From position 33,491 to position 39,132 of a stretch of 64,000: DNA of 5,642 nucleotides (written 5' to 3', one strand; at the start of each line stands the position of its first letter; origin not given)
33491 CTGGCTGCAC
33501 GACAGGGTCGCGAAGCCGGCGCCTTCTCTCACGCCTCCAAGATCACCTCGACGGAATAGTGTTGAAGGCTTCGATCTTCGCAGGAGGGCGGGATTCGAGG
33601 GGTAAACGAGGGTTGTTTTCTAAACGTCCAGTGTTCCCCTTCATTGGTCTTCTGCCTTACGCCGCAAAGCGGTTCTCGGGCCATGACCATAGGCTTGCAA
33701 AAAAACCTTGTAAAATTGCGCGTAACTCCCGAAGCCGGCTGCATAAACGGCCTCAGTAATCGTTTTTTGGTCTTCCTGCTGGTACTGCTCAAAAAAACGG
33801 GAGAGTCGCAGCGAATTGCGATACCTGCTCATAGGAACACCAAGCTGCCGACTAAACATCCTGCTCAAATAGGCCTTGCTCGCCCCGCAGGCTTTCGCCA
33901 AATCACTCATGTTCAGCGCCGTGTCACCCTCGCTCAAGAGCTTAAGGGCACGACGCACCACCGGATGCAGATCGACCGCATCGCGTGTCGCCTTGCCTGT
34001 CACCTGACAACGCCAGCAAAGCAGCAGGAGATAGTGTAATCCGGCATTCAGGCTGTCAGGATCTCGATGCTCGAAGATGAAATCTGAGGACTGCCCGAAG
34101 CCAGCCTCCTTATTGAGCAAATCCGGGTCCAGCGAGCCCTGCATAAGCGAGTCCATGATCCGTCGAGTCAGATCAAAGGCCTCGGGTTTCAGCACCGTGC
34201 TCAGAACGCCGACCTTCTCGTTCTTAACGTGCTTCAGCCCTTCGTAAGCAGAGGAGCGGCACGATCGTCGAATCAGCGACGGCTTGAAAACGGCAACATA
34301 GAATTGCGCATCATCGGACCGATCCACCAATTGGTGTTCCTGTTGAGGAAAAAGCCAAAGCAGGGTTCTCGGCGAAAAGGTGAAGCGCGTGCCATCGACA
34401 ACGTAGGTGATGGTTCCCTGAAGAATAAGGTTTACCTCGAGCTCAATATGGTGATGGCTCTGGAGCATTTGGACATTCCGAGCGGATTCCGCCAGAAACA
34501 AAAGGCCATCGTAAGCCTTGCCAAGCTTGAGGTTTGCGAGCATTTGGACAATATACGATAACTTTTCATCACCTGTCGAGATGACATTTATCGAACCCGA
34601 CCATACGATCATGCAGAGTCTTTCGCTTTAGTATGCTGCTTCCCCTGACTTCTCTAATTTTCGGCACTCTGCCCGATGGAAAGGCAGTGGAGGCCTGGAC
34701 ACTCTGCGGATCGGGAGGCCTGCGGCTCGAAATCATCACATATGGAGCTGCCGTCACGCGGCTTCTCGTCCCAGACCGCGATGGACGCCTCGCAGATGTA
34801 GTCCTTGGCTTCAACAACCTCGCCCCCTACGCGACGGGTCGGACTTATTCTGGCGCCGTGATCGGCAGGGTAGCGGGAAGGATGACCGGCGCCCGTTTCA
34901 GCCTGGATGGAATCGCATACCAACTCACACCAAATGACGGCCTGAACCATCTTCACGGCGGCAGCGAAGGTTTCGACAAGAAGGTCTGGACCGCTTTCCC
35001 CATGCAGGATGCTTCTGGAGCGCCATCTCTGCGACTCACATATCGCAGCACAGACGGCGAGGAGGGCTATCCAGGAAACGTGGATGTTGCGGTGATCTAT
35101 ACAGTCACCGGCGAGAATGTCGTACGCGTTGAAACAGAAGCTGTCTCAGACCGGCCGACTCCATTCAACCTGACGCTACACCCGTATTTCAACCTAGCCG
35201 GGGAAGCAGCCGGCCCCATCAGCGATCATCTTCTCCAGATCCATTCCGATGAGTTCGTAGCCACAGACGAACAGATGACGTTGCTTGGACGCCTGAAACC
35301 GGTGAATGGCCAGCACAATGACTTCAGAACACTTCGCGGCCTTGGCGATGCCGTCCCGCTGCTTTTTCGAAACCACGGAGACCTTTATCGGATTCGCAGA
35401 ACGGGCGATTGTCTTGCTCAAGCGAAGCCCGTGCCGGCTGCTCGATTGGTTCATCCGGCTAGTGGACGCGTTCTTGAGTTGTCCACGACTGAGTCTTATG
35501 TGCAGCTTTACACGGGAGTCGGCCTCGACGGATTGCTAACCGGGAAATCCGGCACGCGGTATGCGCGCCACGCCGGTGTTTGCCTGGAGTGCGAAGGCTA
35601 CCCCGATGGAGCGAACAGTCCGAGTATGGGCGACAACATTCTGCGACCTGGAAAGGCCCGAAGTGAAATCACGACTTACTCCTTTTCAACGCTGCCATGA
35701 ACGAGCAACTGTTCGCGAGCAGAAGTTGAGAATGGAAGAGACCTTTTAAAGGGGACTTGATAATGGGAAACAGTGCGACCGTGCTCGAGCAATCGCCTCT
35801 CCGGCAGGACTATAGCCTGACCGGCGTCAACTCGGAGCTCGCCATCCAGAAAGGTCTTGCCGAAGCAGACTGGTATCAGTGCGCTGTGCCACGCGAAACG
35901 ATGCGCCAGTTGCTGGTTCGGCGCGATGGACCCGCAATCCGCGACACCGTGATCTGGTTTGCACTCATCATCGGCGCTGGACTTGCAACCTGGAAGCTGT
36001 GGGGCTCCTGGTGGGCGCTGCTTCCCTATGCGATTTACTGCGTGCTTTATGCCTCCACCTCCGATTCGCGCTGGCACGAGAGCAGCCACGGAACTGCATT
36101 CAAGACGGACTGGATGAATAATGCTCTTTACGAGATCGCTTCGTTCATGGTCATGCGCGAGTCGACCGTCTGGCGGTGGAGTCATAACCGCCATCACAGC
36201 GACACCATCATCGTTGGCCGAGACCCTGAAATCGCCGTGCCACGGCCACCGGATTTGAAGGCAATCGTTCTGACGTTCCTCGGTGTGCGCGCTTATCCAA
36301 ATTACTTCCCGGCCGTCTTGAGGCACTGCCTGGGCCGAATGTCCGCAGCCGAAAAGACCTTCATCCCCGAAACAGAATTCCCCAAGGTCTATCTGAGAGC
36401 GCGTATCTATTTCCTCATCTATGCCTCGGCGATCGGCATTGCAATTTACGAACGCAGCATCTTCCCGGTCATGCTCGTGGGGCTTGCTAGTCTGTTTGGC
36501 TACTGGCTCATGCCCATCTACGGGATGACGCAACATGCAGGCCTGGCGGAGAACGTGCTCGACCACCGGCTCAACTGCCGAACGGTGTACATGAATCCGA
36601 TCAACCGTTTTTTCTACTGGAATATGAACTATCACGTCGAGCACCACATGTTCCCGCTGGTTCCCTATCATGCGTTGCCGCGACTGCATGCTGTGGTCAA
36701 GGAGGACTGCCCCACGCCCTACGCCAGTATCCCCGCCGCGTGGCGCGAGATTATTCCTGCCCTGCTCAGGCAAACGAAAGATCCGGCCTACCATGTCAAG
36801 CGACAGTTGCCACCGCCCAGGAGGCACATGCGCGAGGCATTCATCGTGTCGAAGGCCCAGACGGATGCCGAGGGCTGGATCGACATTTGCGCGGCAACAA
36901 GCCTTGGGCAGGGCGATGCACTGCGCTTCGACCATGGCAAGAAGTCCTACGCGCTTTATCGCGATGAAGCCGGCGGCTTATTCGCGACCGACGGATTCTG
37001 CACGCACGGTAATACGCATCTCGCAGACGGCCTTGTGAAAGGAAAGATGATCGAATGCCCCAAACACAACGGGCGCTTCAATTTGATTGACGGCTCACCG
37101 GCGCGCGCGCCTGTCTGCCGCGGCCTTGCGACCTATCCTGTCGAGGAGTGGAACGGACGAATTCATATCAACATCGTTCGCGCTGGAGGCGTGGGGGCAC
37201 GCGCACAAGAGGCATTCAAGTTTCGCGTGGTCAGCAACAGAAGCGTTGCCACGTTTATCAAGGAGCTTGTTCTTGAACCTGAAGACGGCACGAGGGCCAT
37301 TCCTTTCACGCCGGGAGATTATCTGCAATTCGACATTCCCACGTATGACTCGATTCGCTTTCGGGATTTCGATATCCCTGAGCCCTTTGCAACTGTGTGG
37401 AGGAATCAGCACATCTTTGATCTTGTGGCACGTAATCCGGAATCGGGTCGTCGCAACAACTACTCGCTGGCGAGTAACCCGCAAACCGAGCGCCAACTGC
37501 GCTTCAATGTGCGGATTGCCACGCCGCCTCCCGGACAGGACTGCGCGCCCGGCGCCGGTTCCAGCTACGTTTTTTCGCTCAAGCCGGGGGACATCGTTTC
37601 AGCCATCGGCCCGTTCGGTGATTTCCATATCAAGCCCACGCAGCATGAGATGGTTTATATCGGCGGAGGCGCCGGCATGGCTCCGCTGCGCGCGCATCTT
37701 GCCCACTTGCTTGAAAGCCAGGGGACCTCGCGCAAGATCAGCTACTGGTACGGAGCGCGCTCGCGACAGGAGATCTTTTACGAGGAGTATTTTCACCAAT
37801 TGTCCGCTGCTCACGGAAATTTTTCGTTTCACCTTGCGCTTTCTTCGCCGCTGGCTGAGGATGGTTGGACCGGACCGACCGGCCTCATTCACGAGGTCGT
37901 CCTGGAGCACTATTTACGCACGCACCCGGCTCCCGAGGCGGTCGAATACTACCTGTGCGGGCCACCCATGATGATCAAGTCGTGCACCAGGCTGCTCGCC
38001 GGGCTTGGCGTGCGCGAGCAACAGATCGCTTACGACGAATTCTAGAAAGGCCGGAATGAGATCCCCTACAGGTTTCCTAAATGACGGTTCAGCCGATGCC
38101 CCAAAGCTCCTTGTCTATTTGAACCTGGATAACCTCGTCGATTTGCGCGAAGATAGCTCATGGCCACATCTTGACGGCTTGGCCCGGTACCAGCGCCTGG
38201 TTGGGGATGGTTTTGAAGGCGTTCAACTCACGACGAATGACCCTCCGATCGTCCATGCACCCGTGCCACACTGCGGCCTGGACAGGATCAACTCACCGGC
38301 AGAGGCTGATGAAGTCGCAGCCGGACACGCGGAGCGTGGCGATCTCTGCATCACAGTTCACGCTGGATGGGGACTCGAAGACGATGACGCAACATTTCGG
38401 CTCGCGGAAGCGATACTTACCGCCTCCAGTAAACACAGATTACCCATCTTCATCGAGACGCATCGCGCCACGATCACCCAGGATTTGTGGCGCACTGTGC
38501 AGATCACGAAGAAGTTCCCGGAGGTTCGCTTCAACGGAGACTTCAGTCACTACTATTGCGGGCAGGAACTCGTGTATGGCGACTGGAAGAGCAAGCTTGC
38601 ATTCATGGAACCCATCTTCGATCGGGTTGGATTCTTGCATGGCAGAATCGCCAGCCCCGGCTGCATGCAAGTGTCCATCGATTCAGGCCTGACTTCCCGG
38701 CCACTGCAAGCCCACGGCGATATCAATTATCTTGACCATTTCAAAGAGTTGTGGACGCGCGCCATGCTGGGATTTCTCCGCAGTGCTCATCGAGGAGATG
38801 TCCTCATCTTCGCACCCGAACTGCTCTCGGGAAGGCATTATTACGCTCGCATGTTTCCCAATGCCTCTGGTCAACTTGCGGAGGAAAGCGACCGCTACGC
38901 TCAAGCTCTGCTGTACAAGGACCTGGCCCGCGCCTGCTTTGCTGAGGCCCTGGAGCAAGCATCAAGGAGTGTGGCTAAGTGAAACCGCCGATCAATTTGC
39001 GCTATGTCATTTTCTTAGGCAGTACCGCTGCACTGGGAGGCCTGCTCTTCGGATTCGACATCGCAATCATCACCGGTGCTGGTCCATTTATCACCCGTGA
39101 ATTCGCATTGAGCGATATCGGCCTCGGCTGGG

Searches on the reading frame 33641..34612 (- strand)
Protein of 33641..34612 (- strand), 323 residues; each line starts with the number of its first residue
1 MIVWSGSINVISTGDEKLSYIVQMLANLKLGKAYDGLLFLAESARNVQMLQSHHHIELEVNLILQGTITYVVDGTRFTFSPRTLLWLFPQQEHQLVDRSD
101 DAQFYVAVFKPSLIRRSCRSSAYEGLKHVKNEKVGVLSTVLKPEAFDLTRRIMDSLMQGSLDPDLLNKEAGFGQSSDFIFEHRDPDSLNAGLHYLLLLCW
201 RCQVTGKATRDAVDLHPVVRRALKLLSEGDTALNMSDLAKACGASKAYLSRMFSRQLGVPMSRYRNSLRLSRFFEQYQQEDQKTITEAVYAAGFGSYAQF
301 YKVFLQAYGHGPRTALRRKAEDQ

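Call 22: search_protein_families(library=ncbifam, proteins=[window:33641-34612:-], max_evalue=0.001)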
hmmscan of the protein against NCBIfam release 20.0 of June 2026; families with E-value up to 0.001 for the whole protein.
window:33641-34612:- (323 aa): 16 families
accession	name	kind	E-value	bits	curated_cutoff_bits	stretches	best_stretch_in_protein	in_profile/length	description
NF047455.1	TF_Staph_AryK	equivalog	3.8e-10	38.6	850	1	232-314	173-254/759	transcriptional regulator AryK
NF007693.0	PRK10371.1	equivalog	9.5e-09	34.9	253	1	228-314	210-295/309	transcriptional regulator MelR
NF011964.0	PRK15435.1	equivalog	1.4e-07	30.9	345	1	198-312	68-177/354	bifunctional DNA-binding transcriptional regulator/O6-methylguanine-DNA methyltransferase Ada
NF010028.0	PRK13503.1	equivalog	1.5e-07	31.1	288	1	232-318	187-271/278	HTH-type transcriptional activator RhaS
NF012144.2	ramA_TF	equivalog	2.7e-06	27.8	180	1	231-318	20-105/108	RamA family antibiotic efflux transcriptional regulator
NF052371.1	TransRegGbdRPseu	equivalog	4e-06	26.1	480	1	232-316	241-324/365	choline metabolism transcriptional regulator GbdR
NF007860.0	PRK10572.1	equivalog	5.3e-06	25.5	208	1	209-317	177-283/292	arabinose operon transcriptional regulator AraC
NF007243.0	PRK09685.1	equivalog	1.1e-05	25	199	1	232-314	215-297/303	transcriptional regulator FeaR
NF041533.1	trans_reg_TagK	equivalog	1.9e-05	24.5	270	1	229-318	19-105/178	transcriptional regulator TagK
NF041686.2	ant_diox_reg_AndR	equivalog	4.1e-05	23.3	350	1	196-318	195-320/321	anthranilate 1,2-dioxygenase regulatory protein AndR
NF007584.0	PRK10219.1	equivalog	0.00015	22.1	174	1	230-313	19-101/107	superoxide response transcriptional regulator SoxS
TIGR04094.1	adjacent_YSIRK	equivalog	0.00017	20.7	200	1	231-313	300-380/383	YSIRK-targeted surface antigen transcriptional regulator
NF033869.1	viru_reg_Rsp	equivalog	0.00018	20.1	400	1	230-309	161-239/701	AraC family transcriptional regulator Rsp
NF047788.1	TransRegPocR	equivalog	0.0002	20.8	500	1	231-314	204-286/296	transcriptional regulator PocR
NF040475.1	chlor_reg_RclR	equivalog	0.00031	20.2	400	1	200-316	160-276/284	reactive chlorine-specific transcriptional regulator RclR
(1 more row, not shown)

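Call 23: search_protein_families(library=pfam, proteins=[window:33641-34612:-], max_evalue=0.001)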
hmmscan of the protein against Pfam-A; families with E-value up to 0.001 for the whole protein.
window:33641-34612:- (323 aa): 4 families
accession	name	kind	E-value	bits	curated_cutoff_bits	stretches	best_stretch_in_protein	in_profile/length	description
PF12833.13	HTH_18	-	4.4e-14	53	33.6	1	238-317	1-79/80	Helix-turn-helix domain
PF00165.29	HTH_AraC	-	9.7e-09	35.6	26.6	0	231-266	7-42/42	Bacterial regulatory helix-turn-helix proteins, AraC family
PF02311.25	AraC_binding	-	1.3e-07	31.9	21.1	1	51-122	17-89/135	AraC-like ligand binding domain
PF07883.17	Cupin_2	-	8.2e-05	22.7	27.2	1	51-102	12-63/70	Cupin domain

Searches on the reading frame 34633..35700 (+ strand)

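Call 22: search_protein_families(library=ncbifam, proteins=[window:34633-35700:+], max_evalue=0.001)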
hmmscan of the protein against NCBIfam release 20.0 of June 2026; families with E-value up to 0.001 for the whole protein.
window:34633-35700:+ (355 aa): 3 families
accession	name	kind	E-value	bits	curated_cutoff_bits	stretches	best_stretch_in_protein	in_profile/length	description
TIGR02636.1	galM_Leloir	equivalog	3.9e-72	243.2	397.65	1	16-352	1-336/336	galactose-1-epimerase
NF008277.0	PRK11055.1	subfamily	6.4e-64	216.3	240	1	13-352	10-347/349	galactose-1-epimerase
NF011719.0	PRK15172.1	equivalog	5.6e-06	26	251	1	68-240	50-214/300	aldose-1-epimerase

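Call 23: search_protein_families(library=pfam, proteins=[window:34633-35700:+], max_evalue=0.001)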
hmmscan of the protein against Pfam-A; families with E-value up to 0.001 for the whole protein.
window:34633-35700:+ (355 aa): 1 family
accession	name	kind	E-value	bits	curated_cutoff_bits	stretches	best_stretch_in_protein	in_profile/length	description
PF01263.26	Aldose_epim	-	1.8e-71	241.4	27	1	22-349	3-298/299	Aldose 1-epimerase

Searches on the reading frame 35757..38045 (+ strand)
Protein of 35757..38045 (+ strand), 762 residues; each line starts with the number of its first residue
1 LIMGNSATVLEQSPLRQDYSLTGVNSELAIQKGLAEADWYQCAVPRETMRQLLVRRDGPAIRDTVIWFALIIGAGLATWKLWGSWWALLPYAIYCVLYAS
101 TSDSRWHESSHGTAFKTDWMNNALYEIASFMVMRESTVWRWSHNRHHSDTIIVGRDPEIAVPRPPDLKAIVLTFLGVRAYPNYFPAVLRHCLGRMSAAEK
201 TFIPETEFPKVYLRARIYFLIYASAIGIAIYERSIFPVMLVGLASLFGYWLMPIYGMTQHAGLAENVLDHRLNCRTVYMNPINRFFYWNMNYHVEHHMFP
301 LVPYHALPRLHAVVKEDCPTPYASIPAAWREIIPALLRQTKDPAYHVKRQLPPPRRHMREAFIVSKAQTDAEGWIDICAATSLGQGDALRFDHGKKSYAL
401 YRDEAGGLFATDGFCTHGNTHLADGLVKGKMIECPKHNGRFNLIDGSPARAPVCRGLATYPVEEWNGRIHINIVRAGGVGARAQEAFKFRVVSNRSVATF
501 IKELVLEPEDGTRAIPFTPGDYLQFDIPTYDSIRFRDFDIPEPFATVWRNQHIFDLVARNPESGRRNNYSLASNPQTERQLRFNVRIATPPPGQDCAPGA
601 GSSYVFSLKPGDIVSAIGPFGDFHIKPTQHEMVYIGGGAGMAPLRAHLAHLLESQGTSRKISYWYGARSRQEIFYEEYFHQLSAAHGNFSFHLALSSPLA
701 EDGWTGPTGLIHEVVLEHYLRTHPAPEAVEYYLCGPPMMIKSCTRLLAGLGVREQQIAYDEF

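Call 22: search_protein_families(library=ncbifam, proteins=[window:35757-38045:+], max_evalue=0.001)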
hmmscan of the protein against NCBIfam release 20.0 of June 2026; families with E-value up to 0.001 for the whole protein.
window:35757-38045:+ (762 aa): 29 families (the best 25 are shown)
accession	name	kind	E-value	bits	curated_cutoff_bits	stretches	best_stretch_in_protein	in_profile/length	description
TIGR01941.1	nqrF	equivalog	3.4e-98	329.2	295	1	487-762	130-403/405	NADH:ubiquinone reductase (Na(+)-transporting) subunit F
TIGR02377.1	MocE_fam_FeS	subfamily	4.6e-32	110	136.15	1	374-473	2-101/101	MocE family 2Fe-2S type ferredoxin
NF009805.0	PRK13289.1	equivalog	2e-27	96.2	432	1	487-762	155-392/399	NO-inducible flavohemoprotein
NF008822.0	PRK11872.1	equivalog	3.8e-23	82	402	1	561-762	148-335/341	anthranilate 1,2-dioxygenase electron transfer component AntC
NF045803.1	MethMoxFADbindMmoC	equivalog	1.8e-22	79.6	500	1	565-762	155-340/343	aromatic/alkene monooxygenase hydroxylase FAD-binding subunit MmoC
NF040810.1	BenC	equivalog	3.3e-21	75.8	430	1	561-762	145-330/333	benzoate 1,2-dioxygenase electron transfer component BenC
NF007422.0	PRK09965.1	equivalog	2.4e-16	59.7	113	1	375-475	4-102/106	bifunctional 3-phenylpropionate/cinnamic acid dioxygenase ferredoxin subunit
NF041683.1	ant_diox_AndAb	equivalog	2.5e-16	59.7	150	1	374-472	2-99/100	anthranilate 1,2-dioxygenase ferredoxin subunit AndAb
NF042948.2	3PPDioc_HcaC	equivalog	8.7e-16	58.1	150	1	375-474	4-103/105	3-phenylpropionate/cinnamic acid dioxygenase ferredoxin subunit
NF006220.0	PRK08345.1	subfamily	4.5e-14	52.4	395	1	603-757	85-246/294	cytochrome-c3 hydrogenase subunit gamma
NF005963.0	PRK08051.1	equivalog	2.5e-12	46.6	230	1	608-758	81-226/233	NAD(P)H-flavin reductase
NF000796.0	PRK00054.1-1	equivalog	1.2e-10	41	224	1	600-749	62-191/254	dihydroorotate dehydrogenase electron transfer subunit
TIGR02160.1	PA_CoA_Oxy5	hypoth_equivalog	1.5e-10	40.4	420.8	1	538-762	21-241/352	1,2-phenylacetyl-CoA epoxidase subunit PaaE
TIGR02911.1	sulfite_red_B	equivalog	5e-10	38.9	288.6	1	602-758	70-220/261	anaerobic sulfite reductase subunit AsrB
TIGR02378.1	nirD_assim_sml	equivalog_domain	5.8e-10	39.3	74.65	1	374-472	2-104/105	nitrite reductase small subunit NirD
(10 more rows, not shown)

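Call 23: search_protein_families(library=pfam, proteins=[window:35757-38045:+], max_evalue=0.001)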
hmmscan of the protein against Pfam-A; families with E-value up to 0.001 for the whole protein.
window:35757-38045:+ (762 aa): 5 families
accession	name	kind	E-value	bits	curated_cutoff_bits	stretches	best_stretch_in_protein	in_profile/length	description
PF00487.30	FA_desaturase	-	1.7e-34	120.1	29.7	1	84-325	2-249/253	Fatty acid desaturase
PF00355.32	Rieske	-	3.3e-16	59.4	20.3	1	374-461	2-88/88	Rieske [2Fe-2S] domain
PF00175.26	NAD_binding_1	-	6.2e-16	59.4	22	1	635-743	2-107/109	Oxidoreductase NAD-binding domain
PF13806.12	Rieske_2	-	2.7e-07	30.9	27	1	374-471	2-103/104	Rieske-like [2Fe-2S] domain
PF00970.30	FAD_binding_6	-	0.00023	21.9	21.1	1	550-624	33-98/99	Oxidoreductase FAD-binding domain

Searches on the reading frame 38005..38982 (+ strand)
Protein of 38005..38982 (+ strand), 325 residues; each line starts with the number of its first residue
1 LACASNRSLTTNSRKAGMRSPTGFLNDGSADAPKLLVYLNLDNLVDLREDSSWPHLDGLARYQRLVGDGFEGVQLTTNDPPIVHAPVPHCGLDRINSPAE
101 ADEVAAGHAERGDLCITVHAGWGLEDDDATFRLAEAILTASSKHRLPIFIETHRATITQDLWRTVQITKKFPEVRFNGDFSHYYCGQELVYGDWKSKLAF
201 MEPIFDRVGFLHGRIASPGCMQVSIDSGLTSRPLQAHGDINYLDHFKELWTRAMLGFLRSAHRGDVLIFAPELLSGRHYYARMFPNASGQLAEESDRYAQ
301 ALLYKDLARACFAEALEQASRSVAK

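Call 22: search_protein_families(library=ncbifam, proteins=[window:38005-38982:+], max_evalue=0.001)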
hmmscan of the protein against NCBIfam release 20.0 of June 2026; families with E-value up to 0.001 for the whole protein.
window:38005-38982:+ (325 aa): 0 families

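Call 23: search_protein_families(library=pfam, proteins=[window:38005-38982:+], max_evalue=0.001)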
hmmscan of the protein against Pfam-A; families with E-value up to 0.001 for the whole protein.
window:38005-38982:+ (325 aa): 0 families

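Call 62: search_protein_families(library=pfam, proteins=[window:38005-38982:+], max_evalue=10)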
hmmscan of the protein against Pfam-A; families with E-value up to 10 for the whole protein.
window:38005-38982:+ (325 aa): 1 family
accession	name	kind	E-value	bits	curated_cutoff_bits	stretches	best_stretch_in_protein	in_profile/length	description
PF02709.20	Glyco_transf_7C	-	0.11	12.6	23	1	121-140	43-62/78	N-terminal domain of galactosyltransferase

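Call 76: search_solved_structures(query=window:38005-38982:+, max_evalue=10)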
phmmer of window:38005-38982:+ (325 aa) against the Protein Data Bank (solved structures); distinct sequences matched with E-value up to 10: 0.
